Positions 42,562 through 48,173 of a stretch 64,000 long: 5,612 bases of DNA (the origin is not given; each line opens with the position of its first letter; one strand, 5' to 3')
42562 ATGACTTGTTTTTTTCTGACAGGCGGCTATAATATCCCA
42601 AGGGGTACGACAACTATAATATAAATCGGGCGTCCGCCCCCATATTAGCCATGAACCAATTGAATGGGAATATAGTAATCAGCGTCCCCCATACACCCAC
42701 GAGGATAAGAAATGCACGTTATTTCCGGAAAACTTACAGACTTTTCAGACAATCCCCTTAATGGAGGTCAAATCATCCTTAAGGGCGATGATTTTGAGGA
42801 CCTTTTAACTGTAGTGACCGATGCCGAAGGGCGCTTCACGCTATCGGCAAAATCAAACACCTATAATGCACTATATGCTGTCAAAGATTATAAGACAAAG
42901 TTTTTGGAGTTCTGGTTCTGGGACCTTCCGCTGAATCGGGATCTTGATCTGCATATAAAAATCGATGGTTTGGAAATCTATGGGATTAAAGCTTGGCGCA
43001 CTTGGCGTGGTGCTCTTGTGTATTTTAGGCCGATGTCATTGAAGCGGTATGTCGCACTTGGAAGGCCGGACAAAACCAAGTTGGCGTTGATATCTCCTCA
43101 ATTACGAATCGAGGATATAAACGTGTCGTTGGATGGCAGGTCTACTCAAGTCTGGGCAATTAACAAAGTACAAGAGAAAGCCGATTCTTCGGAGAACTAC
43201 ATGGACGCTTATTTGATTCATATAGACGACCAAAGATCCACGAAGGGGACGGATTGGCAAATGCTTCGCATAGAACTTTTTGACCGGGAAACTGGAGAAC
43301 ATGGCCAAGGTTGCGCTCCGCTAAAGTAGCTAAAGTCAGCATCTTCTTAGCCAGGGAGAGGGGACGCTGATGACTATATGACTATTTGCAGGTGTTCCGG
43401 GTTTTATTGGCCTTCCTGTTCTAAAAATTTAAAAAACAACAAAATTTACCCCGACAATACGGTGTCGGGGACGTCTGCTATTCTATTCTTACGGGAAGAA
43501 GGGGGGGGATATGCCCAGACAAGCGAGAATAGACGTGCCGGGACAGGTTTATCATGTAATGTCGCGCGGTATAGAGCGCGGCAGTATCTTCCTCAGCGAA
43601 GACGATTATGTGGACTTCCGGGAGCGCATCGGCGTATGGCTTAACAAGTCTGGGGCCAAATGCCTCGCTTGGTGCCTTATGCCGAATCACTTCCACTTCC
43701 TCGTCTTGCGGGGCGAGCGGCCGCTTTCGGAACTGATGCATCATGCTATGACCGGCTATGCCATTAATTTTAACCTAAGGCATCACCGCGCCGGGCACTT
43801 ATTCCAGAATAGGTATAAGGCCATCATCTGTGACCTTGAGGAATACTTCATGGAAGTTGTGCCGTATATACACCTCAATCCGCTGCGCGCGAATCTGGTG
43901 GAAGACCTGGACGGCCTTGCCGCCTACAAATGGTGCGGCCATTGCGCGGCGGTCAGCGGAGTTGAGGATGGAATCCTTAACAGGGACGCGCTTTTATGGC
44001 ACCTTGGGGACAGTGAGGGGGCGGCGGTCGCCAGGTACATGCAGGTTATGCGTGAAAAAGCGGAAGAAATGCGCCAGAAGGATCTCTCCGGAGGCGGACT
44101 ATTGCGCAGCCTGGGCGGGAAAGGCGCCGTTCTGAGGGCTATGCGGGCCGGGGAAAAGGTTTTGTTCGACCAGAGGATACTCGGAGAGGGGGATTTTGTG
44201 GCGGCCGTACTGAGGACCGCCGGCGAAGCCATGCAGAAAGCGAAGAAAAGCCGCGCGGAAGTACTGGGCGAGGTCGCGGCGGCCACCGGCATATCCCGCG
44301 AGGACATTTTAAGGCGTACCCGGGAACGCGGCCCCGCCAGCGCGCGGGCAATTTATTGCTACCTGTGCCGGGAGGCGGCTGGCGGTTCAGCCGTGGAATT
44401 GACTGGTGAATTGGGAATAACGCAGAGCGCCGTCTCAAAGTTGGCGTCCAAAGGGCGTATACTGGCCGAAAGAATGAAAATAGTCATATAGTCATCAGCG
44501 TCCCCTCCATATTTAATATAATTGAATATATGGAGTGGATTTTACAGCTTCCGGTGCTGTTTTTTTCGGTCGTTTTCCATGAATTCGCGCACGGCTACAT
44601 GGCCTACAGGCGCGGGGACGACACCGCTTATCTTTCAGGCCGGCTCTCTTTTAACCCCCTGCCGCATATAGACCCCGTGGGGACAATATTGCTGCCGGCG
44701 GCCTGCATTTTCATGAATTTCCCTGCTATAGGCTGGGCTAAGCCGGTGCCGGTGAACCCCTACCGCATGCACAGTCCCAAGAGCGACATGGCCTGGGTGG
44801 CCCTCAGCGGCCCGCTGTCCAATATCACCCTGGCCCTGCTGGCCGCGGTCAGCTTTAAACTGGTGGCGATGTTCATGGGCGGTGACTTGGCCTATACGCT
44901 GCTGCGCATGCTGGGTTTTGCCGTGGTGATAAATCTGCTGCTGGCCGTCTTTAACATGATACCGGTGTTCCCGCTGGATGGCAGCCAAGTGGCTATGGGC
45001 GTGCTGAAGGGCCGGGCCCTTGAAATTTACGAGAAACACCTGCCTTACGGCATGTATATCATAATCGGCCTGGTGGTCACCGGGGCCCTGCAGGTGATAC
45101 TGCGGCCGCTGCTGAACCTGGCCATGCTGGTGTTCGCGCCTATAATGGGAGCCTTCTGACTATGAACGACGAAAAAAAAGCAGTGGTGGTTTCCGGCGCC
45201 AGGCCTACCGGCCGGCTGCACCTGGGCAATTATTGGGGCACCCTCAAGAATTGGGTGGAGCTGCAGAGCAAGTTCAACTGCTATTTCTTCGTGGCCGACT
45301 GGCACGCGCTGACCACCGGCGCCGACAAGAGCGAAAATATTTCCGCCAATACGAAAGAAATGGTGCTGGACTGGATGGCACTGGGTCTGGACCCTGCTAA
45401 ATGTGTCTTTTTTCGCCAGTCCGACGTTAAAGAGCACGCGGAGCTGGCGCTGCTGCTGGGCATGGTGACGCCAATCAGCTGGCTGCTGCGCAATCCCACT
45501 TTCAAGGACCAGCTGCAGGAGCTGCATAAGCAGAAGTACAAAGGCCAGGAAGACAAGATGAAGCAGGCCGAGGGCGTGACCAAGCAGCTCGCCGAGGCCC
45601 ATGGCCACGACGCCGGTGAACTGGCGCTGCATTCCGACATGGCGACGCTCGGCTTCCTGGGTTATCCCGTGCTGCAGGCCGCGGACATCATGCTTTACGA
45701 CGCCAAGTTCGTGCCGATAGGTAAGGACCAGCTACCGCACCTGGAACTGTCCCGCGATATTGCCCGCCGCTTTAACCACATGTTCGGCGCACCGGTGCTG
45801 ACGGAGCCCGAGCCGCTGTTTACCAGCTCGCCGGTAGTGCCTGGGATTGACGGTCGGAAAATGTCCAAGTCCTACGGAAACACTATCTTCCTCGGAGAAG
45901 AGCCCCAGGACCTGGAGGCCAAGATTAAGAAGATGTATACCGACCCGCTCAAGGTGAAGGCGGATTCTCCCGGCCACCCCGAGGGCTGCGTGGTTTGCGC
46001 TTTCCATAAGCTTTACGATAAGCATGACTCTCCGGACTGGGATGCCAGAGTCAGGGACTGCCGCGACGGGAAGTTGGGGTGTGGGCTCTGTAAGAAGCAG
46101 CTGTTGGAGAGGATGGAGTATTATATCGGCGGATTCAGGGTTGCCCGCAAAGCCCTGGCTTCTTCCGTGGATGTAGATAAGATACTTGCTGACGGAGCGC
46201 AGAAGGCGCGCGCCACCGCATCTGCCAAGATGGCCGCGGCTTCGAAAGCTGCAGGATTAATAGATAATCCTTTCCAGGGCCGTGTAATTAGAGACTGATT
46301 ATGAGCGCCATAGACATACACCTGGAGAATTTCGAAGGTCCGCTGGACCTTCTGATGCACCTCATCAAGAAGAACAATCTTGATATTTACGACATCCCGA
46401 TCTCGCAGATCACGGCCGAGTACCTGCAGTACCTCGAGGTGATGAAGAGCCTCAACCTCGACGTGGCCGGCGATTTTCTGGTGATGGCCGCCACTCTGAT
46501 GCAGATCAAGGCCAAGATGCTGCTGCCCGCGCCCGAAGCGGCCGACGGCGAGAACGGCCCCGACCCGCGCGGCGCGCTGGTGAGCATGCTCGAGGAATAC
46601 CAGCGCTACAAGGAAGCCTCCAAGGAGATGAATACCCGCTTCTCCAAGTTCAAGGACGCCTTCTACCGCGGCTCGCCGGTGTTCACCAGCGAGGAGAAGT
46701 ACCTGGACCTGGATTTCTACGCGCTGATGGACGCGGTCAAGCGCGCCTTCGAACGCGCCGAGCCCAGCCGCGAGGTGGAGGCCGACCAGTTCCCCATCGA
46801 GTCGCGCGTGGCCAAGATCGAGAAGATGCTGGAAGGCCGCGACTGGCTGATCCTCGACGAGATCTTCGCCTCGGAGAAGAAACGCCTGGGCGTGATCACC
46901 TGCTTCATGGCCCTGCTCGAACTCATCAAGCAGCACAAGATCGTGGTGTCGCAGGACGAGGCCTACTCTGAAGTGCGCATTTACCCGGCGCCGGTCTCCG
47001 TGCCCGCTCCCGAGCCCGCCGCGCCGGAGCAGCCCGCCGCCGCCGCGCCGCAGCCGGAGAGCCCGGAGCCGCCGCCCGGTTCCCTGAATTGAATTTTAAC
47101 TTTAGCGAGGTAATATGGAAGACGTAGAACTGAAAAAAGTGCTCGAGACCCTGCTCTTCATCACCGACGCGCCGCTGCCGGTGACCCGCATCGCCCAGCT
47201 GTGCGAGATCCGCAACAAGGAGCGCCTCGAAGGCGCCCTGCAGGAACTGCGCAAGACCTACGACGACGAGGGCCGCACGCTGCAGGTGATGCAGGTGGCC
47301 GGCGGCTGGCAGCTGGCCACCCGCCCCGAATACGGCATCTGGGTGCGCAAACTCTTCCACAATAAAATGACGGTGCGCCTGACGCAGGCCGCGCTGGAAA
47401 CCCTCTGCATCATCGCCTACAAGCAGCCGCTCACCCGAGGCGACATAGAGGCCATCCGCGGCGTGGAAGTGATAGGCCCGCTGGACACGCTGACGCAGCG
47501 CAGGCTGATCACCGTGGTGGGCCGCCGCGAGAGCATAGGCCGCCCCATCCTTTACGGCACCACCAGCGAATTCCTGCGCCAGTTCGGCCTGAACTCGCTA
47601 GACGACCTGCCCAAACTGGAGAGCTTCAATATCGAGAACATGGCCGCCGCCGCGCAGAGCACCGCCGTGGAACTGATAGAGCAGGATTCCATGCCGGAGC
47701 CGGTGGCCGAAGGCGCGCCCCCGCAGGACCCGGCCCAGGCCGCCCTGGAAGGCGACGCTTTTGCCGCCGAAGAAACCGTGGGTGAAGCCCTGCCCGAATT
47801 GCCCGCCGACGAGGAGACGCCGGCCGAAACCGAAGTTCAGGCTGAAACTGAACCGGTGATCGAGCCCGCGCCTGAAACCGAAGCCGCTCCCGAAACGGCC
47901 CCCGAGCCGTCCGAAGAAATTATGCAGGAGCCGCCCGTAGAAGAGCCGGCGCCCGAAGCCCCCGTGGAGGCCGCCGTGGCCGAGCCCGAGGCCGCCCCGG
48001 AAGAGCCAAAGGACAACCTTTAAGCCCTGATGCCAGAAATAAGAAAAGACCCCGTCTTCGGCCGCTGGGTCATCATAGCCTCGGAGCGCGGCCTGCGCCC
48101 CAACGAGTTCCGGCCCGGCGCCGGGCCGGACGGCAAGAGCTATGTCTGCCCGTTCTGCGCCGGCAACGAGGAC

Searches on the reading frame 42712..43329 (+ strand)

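Call 78: search_protein_families(library=pfam, proteins=[window:42712-43329:+], max_evalue=0.001)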
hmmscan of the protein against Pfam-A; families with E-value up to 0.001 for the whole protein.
window:42712-43329:+ (205 aa): 1 family
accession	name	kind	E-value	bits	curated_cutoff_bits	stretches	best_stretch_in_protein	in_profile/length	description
PF13620.12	CarboxypepD_reg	-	8.6e-05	23.3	32.3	1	4-52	2-51/82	Carboxypeptidase regulatory-like domain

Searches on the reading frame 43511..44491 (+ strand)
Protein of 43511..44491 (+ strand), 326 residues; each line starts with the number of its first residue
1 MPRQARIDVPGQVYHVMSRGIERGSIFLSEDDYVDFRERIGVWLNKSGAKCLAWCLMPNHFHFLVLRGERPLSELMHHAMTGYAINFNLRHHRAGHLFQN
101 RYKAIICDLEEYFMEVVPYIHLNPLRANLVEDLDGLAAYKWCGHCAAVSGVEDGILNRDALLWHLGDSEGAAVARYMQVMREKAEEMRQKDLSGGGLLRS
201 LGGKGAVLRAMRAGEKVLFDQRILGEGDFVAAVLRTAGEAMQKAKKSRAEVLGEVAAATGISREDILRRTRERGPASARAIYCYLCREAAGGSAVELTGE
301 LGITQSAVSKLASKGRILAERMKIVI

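Call 78: search_protein_families(library=pfam, proteins=[window:43511-44491:+], max_evalue=0.001)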
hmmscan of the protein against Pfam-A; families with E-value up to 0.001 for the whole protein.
window:43511-44491:+ (326 aa): 2 families
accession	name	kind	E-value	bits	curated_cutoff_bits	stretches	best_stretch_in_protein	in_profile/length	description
PF01797.21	Y1_Tnp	-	7.2e-09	36.3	23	1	13-121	6-119/121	Transposase IS200 like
PF08299.17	Bac_DnaA_C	-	1.1e-06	29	31.5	1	251-308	4-62/69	Bacterial dnaA protein helix-turn-helix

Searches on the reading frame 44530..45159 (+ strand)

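Call 78: search_protein_families(library=pfam, proteins=[window:44530-45159:+], max_evalue=0.001)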
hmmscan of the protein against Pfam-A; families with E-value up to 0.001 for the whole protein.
window:44530-45159:+ (209 aa): 1 family
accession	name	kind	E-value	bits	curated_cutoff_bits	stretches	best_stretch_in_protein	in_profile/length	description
PF02163.28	Peptidase_M50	-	2.8e-13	50.2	27.2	1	119-163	154-198/221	Peptidase family M50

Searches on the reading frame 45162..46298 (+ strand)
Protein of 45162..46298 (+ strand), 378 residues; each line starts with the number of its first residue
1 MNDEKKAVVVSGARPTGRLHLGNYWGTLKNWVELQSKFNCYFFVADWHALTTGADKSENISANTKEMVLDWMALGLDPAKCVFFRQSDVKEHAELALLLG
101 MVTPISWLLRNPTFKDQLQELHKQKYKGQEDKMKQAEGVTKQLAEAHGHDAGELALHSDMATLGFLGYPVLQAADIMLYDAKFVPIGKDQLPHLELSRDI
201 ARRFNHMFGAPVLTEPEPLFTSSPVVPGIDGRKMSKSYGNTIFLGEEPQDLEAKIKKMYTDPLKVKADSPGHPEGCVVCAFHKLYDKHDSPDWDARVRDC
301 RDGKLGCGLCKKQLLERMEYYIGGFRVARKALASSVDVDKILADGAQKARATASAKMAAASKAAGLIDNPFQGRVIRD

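Call 78: search_protein_families(library=pfam, proteins=[window:45162-46298:+], max_evalue=0.001)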
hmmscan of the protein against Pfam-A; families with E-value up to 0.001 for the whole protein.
window:45162-46298:+ (378 aa): 1 family
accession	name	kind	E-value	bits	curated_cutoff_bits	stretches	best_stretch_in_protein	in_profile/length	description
PF00579.31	tRNA-synt_1b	-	2.6e-62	211.2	21.1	1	4-318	3-287/292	tRNA synthetases class I (W and Y)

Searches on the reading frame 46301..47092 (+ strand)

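Call 78: search_protein_families(library=pfam, proteins=[window:46301-47092:+], max_evalue=0.001)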
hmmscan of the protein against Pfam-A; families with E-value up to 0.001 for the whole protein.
window:46301-47092:+ (263 aa): 2 families
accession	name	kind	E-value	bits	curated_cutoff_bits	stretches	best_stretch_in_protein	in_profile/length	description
PF02616.19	SMC_ScpA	-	4.8e-34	118.8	24.6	1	21-227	1-229/232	Segregation and condensation protein ScpA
PF04824.21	Rad21_Rec8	-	0.0005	19.8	22.7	1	201-231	23-53/55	Conserved region of Rad21 / Rec8 like protein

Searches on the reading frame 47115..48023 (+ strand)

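Call 78: search_protein_families(library=pfam, proteins=[window:47115-48023:+], max_evalue=0.001)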
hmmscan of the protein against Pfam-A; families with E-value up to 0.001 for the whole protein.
window:47115-48023:+ (302 aa): 1 family
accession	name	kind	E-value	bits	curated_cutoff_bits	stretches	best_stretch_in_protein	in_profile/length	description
PF04079.22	SMC_ScpB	-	1.2e-52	178.2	27.4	1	9-168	2-160/160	Segregation and condensation complex subunit ScpB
